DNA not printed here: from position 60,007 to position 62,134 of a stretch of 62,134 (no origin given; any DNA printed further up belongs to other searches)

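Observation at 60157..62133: RlmD N-terminal fragment (TRAM + 4Fe-4S + central domain) joined in frame to McsB exactly at the SAM-binding motif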

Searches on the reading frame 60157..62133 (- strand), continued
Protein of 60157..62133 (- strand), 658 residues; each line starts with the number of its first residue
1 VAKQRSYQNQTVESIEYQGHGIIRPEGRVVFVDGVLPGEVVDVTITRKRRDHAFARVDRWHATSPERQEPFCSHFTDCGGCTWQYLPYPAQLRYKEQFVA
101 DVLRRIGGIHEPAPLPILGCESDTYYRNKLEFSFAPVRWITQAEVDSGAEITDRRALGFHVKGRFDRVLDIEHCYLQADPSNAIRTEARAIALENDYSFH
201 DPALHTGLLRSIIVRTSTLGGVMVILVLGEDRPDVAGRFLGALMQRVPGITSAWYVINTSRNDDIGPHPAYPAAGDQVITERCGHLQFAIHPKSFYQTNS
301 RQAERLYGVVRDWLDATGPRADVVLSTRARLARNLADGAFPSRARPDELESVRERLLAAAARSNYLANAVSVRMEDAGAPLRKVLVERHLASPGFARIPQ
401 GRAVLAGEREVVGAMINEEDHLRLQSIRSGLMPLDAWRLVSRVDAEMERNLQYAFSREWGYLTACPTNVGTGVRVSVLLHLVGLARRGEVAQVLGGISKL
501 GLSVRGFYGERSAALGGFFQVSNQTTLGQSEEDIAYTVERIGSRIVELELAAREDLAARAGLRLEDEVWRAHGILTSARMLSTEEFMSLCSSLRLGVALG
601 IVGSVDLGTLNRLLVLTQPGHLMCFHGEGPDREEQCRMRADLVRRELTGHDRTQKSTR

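Call 12: find_related_loci(query=window:60157-62133:-, collection=genome_contigs, flank=10000)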
Query window:60157-62133:- (658 aa) in genome_contigs; peptide patterns used: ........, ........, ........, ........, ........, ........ (x = any residue, [..] = any of these).
546 stretches matched a pattern; 516 encode a relative of the query (tblastn E <= 1e-3); the best 80 are kept; 80 distinct loci.
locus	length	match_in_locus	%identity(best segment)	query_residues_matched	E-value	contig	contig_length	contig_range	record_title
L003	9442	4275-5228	78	1-318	3e-173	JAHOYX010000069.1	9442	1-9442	MAG: Spirochaetales bacterium isolate CORE_19_RING_Bin_00006 c_000000000807, whole genome shotgun sequence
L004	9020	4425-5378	74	1-318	2e-162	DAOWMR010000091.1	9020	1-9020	MAG TPA_asm: Spirochaetales bacterium isolate CSMAG_3007 CSMAG_3007_k141_2450221_length_9020_cov_26.5867, whole genome s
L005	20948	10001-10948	72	1-316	5e-154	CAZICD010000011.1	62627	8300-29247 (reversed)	MAG TPA_asm: uncultured Spirochaetaceae bacterium isolate SRP332253_co1_186 genome assembly, contig: NODE_463_length_626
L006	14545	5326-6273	71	1-316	2e-152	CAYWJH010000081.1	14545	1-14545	MAG TPA_asm: uncultured Spirochaetaceae bacterium isolate binchicken_co8_335 genome assembly, contig: NODE_7458_length_1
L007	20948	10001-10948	72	1-316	6e-152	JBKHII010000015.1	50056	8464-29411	MAG: Spirochaetales bacterium isolate D1M13_7 NODE_91_length_50056_cov_15.449571, whole genome shotgun sequence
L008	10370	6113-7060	70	1-316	4e-149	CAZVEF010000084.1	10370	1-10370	MAG TPA_asm: uncultured Spirochaetaceae bacterium isolate SRP252850_co1_60 genome assembly, contig: NODE_12345_length_10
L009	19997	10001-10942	66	1-314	3e-144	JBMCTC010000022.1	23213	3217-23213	MAG: Spirochaetota bacterium isolate D1M13_6 NODE_540_length_23213_cov_4.109509, whole genome shotgun sequence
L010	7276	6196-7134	66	1-313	2e-135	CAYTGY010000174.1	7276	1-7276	MAG TPA_asm: uncultured Spirochaetaceae bacterium isolate SRP141376_co4_281 genome assembly, contig: NODE_16527_length_7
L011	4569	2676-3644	64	1-325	3e-137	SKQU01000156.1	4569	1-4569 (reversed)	MAG: Spirochaetaceae bacterium isolate CSSed162cmA_456 CSSed16-2cmA-101769, whole genome shotgun sequence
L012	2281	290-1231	63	1-315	3e-143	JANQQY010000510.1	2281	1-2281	MAG: Spirochaetales bacterium isolate IP29b_bin.41 k99_3119337, whole genome shotgun sequence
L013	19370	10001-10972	61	1-326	1e-133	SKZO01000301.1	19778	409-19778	MAG: Spirochaetales bacterium isolate CSSed162cmB_334 CSSed16-2cmB-6191, whole genome shotgun sequence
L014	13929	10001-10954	63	1-319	4e-132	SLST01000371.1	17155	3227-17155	MAG: Spirochaetales bacterium isolate CSSed165cm_69 CSSed16-5cm-9052, whole genome shotgun sequence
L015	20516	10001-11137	55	1-385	7e-131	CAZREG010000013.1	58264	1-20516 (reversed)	MAG TPA_asm: uncultured Spirochaetaceae bacterium isolate binchicken_co8_177 genome assembly, contig: NODE_405_length_58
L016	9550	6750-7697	57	3-318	1e-113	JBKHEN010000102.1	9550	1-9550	MAG: Spirochaetaceae bacterium isolate D1M05_16 NODE_6551_length_9550_cov_55.042970, whole genome shotgun sequence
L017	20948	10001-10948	55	3-318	3e-110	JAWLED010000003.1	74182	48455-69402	MAG: Spirochaetia bacterium isolate 20BLK6-1.bin.42 NODE_191_length_74182_cov_20.380816, whole genome shotgun sequence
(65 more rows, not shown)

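Call 17: find_related_loci(query=window:60157-62133:-, collection=metagenome_contigs, flank=6000)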
Query window:60157-62133:- (658 aa) in metagenome_contigs; peptide patterns used: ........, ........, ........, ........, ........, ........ (x = any residue, [..] = any of these).
600 stretches matched a pattern (row limit reached: there are more); 572 encode a relative of the query (tblastn E <= 1e-3); the best 80 are kept; 80 distinct loci.
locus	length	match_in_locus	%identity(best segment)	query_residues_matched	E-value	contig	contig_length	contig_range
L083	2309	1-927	67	7-315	5e-149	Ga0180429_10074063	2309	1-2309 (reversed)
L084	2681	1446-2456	63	313-649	1e-133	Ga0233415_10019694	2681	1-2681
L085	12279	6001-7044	45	313-657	6e-92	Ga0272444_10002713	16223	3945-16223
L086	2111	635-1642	43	312-647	1e-90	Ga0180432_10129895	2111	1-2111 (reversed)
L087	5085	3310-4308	46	313-645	4e-86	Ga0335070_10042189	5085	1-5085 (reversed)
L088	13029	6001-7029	39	312-655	4e-82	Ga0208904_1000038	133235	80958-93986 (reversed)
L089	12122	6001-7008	43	312-647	3e-82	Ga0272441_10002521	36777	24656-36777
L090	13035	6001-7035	43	304-648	5e-82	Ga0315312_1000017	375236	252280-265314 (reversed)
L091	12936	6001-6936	45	8-314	5e-80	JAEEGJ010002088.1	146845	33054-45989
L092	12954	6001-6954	43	3-314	1e-79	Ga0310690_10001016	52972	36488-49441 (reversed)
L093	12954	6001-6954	44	3-314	1e-79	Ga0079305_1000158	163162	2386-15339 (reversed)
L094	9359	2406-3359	45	3-314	2e-79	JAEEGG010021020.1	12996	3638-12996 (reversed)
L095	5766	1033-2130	38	280-647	2e-79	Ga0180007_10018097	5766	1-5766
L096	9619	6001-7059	45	292-652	3e-79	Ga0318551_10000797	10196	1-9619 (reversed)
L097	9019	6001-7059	45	292-652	3e-79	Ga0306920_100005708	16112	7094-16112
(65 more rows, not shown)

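Call 42: search_protein_representatives(protein=window:60157-62133:-)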
Query: 658 residues. Proteins with E-value up to 0.001 (for the whole library): 21576; up to 1e-10: 10610; up to 1e-30: 1975. The best 150 are listed.
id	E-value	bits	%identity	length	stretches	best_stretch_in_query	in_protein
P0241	9.0e-142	489.7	65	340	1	4-316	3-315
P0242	2.4e-127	442.1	63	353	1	310-648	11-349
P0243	1.8e-111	389.6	92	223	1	1-178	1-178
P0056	1.7e-103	363.2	50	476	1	3-319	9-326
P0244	6.4e-90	318.4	44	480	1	1-370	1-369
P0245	6.8e-86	305.1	45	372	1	308-647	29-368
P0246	7.2e-84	298.4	45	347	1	310-649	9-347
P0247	2.0e-82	293.6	48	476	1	11-312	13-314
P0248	3.5e-79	282.9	42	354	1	309-651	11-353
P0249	4.8e-79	282.5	40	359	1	303-649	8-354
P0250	5.8e-79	282.2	44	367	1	310-649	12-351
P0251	1.7e-78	280.7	44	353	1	310-648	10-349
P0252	2.0e-78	280.4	43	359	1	312-648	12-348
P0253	1.5e-77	277.6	44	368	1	312-649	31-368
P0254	2.0e-77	277.1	41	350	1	311-646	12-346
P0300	2.8e-71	256.8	42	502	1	300-643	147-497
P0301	3.3e-71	256.6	41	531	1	308-643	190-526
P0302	5.8e-71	255.8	41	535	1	312-649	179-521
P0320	6.4e-70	252.4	41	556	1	286-645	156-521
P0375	1.2e-65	238.2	40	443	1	304-647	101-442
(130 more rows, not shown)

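Call 44: search_protein_families(library=pfam, proteins=[P0243, P0300, P0301, P0302, P0320, P0375], max_evalue=0.001)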
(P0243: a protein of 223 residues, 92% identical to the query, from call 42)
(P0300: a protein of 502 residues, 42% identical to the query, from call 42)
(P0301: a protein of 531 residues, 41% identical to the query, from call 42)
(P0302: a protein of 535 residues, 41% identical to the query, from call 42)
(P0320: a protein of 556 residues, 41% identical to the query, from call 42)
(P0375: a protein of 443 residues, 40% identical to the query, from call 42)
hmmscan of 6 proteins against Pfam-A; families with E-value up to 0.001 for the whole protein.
P0243 (223 aa): 1 family
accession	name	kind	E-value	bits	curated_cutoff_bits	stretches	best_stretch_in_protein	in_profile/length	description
PF01938.26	TRAM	-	1.3e-08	35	21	1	11-58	11-61/61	TRAM domain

P0300 (502 aa): 2 families
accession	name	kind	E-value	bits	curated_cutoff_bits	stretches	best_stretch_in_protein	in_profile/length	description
PF00217.24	ATP-gua_Ptrans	-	3e-58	197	22.4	1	218-404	17-202/203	ATP:guanido phosphotransferase, C-terminal catalytic domain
PF08274.17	Zn_Ribbon_YjdM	-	0.00011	22.6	30.8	1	52-80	4-29/30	PhnA Zinc-Ribbon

P0301 (531 aa): 2 families
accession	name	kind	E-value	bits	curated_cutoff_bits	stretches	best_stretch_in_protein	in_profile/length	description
PF00217.24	ATP-gua_Ptrans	-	4.3e-67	225.9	22.4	1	241-434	9-202/203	ATP:guanido phosphotransferase, C-terminal catalytic domain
PF02151.25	UVR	-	5e-07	29.7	21.5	1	137-167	2-32/36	UvrB/uvrC motif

P0302 (535 aa): 2 families
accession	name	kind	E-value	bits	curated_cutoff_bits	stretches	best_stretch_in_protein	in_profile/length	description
PF00217.24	ATP-gua_Ptrans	-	4.8e-57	193.1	22.4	1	235-423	18-202/203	ATP:guanido phosphotransferase, C-terminal catalytic domain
PF02151.25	UVR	-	0.0001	22.4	21.5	1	132-156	7-31/36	UvrB/uvrC motif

P0320 (556 aa): 2 families
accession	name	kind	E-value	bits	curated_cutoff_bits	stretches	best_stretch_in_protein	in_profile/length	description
PF00217.24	ATP-gua_Ptrans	-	4.5e-54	183.4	22.4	1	240-427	20-202/203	ATP:guanido phosphotransferase, C-terminal catalytic domain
PF02151.25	UVR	-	2.3e-05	24.4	21.5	1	126-157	3-34/36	UvrB/uvrC motif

P0375 (443 aa): 1 family
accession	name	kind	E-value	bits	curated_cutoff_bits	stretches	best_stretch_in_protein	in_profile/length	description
PF00217.24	ATP-gua_Ptrans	-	2.1e-67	226.9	22.4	1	168-347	22-202/203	ATP:guanido phosphotransferase, C-terminal catalytic domain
